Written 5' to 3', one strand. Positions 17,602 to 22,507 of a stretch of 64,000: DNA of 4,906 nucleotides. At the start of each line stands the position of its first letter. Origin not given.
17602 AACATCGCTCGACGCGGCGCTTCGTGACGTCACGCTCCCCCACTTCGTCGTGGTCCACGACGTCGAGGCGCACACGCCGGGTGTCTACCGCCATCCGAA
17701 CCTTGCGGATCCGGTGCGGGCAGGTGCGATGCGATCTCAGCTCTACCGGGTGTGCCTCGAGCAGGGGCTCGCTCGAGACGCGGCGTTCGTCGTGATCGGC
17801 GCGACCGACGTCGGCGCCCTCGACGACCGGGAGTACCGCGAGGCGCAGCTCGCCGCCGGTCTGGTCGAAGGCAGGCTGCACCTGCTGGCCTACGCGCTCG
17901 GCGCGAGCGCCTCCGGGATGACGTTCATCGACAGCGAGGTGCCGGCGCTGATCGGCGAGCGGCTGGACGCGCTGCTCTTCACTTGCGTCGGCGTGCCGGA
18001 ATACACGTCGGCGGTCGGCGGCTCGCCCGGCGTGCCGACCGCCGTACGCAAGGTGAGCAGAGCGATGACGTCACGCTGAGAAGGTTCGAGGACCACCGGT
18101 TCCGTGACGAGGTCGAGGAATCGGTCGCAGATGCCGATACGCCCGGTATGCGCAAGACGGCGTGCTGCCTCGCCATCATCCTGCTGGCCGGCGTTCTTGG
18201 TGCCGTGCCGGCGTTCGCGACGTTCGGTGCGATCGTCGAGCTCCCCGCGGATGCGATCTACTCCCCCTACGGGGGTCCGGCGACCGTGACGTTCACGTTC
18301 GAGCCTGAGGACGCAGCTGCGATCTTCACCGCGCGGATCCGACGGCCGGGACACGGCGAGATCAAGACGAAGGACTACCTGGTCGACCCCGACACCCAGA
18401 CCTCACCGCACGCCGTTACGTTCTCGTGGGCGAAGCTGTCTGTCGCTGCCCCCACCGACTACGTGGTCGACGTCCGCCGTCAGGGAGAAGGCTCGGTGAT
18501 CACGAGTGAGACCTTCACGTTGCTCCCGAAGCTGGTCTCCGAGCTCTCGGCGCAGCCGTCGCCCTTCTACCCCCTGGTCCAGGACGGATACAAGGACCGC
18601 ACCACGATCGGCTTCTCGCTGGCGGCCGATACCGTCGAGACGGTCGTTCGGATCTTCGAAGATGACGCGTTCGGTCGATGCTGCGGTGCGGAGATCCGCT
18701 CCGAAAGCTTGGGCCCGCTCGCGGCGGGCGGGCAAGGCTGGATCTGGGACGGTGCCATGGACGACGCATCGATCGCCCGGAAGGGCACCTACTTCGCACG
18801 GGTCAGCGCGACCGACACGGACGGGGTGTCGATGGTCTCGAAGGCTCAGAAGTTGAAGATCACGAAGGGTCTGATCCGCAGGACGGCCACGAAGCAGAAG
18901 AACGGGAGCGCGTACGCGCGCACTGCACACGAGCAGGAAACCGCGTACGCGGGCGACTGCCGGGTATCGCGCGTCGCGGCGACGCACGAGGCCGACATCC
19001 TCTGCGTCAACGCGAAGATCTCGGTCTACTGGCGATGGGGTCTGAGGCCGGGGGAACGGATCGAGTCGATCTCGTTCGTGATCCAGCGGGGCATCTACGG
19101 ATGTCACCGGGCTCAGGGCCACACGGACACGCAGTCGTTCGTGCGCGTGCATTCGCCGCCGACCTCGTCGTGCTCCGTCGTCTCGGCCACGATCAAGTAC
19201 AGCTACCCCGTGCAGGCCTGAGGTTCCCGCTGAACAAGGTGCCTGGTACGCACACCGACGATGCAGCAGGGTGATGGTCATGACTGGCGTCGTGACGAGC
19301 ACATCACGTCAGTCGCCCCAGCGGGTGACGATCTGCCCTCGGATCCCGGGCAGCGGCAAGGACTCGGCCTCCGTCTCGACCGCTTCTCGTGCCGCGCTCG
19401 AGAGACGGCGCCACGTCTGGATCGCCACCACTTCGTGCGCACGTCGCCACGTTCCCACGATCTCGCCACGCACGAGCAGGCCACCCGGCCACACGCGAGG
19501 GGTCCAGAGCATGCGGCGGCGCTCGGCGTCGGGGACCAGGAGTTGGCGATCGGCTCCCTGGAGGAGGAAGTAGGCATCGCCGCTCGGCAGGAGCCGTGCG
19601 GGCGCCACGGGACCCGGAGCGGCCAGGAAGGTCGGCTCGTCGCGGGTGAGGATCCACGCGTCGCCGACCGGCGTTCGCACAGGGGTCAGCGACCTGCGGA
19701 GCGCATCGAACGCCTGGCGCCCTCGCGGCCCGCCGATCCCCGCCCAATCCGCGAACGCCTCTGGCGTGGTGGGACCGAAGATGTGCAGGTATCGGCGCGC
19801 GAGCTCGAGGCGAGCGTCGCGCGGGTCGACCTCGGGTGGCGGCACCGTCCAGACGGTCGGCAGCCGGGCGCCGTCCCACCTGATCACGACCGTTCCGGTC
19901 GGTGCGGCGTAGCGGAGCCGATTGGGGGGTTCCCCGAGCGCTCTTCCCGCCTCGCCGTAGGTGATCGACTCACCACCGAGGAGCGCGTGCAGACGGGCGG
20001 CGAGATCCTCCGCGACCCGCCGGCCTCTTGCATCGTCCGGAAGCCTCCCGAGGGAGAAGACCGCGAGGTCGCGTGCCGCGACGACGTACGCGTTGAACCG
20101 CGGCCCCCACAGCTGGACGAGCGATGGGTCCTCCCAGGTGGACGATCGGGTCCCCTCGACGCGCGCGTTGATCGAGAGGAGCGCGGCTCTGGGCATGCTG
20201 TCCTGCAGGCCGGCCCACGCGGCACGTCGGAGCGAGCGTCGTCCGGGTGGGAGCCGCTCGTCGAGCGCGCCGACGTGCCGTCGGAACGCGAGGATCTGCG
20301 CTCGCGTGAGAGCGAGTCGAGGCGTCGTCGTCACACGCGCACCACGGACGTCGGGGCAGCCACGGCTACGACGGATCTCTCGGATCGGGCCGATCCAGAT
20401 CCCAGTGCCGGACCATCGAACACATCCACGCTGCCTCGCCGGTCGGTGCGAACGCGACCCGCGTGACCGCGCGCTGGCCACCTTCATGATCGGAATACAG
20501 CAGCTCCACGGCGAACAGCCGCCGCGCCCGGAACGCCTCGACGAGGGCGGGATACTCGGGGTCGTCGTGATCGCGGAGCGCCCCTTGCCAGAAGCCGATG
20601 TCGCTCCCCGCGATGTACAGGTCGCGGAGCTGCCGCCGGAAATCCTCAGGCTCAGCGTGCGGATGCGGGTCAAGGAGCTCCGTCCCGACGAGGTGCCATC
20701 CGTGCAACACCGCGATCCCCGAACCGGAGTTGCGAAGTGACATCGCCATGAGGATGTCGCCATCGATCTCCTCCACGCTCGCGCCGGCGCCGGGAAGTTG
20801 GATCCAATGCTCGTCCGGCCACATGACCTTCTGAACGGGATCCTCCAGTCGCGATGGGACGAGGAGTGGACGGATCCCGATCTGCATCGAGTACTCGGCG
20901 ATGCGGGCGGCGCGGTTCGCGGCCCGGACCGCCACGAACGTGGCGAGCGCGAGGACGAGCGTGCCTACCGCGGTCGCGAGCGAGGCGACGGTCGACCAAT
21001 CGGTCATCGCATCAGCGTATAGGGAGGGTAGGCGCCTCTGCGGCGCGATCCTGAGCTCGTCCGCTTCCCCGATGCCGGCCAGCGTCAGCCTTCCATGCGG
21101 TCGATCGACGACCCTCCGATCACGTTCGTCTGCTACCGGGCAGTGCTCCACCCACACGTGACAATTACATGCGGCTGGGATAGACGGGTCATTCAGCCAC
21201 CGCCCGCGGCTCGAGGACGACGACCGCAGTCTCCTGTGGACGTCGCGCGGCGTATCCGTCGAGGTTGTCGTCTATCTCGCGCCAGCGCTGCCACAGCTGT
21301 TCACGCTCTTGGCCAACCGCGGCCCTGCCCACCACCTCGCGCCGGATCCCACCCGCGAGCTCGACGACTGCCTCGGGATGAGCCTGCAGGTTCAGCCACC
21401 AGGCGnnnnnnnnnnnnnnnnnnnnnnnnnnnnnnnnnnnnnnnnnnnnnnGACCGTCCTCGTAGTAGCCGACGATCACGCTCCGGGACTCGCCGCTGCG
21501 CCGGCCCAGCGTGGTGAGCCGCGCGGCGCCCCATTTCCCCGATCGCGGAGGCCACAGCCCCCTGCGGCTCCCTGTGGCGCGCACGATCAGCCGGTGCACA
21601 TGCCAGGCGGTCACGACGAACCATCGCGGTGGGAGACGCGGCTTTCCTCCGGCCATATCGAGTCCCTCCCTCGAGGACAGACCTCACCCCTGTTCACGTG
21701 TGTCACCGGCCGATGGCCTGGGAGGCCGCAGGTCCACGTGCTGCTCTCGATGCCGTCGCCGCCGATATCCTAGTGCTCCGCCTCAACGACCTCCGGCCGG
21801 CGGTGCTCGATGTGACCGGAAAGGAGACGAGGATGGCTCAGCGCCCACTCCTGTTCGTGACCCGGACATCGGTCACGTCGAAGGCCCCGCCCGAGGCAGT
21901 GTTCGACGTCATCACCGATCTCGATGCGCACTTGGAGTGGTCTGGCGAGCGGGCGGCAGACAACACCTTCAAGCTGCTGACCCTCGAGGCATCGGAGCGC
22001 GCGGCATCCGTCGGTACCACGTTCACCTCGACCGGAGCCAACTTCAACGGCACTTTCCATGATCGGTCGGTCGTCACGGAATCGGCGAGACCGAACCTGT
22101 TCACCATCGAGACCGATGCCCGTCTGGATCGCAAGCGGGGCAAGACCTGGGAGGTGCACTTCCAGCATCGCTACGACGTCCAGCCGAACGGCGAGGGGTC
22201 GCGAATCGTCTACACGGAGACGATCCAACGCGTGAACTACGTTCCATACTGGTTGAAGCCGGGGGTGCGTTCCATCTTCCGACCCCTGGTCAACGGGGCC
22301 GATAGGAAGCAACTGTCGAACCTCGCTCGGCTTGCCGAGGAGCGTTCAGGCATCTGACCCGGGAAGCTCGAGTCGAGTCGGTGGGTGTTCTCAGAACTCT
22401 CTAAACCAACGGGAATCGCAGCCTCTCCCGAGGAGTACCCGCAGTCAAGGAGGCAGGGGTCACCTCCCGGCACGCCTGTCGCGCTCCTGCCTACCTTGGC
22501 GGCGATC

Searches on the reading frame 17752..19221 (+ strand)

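Call 58: search_protein_families(library=pfam, proteins=[window:17752-19221:+], max_evalue=0.001)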
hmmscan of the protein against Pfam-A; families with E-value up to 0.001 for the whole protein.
window:17752-19221:+ (489 aa): 1 family
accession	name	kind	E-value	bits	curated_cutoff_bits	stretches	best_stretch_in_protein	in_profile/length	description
PF13860.13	FlgD_ig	-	1.2e-05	25.6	27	1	283-356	11-78/79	FlgD Ig-like domain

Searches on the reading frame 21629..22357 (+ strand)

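Call 58: search_protein_families(library=pfam, proteins=[window:21629-22357:+], max_evalue=0.001)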
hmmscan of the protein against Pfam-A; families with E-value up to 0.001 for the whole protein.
window:21629-22357:+ (242 aa): 1 family
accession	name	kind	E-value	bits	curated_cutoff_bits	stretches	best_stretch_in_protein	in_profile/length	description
PF10604.15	Polyketide_cyc2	-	4.4e-12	46.9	27.4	1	79-237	5-142/142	Polyketide cyclase / dehydrase and lipid transport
